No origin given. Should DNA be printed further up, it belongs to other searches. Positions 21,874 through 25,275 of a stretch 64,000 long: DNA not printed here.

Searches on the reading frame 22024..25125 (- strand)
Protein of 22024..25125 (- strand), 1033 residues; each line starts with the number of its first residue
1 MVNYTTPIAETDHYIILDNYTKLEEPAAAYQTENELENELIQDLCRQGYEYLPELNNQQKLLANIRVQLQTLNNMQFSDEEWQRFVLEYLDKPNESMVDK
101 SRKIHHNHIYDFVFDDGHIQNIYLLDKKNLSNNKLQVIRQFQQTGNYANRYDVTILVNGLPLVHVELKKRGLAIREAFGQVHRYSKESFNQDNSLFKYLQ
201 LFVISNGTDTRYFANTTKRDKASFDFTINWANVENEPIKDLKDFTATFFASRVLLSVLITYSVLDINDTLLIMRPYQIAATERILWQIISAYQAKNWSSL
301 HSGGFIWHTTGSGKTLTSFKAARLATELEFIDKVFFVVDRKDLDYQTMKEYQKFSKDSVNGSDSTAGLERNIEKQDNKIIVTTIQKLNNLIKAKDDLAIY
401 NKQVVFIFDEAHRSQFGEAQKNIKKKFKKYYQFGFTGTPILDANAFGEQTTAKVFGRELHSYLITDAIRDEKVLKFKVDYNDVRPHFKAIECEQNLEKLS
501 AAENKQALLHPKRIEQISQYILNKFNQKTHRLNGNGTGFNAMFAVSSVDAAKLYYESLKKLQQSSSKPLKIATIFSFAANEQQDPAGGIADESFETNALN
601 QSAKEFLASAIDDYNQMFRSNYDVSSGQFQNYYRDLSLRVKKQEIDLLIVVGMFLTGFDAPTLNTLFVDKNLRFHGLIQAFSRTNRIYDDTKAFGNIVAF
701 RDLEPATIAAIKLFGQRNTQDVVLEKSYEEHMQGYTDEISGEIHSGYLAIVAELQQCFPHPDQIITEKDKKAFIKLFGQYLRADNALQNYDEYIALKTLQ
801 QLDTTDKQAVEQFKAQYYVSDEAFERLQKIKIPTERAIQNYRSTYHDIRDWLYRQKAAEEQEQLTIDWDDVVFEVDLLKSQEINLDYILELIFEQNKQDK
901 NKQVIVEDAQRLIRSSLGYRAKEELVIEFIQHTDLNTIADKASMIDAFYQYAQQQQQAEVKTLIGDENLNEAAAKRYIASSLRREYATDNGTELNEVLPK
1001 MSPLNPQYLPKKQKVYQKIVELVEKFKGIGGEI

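Call 70: search_protein_families(library=pfam, proteins=[window:22024-25125:-], max_evalue=0.00001)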
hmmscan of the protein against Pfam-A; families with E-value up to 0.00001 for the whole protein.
window:22024-25125:- (1033 aa): 6 families
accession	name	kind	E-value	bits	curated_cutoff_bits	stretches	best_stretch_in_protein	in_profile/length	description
PF12008.13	EcoR124_C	-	5.5e-64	216.7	23.1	1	723-1026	1-260/260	Type I restriction and modification enzyme - subunit R C terminal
PF22679.2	T1R_D3-like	-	2.2e-60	204.1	27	1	538-702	2-158/158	Type I restriction enzyme subunit R domain 3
PF18766.7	SWI2_SNF2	-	1.1e-52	179.4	26.7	1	276-504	1-216/221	SWI2/SNF2 ATPase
PF04313.20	HSDR_N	-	1.1e-45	156.4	25.1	1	30-220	1-197/198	Type I restriction enzyme R protein N terminus (HSDR_N)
PF04851.21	ResIII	-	1.1e-40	139.7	22.5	1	272-440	3-163/164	Type III restriction enzyme, res subunit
PF00270.35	DEAD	-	5e-10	39.8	26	1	305-438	18-159/167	DEAD/DEAH box helicase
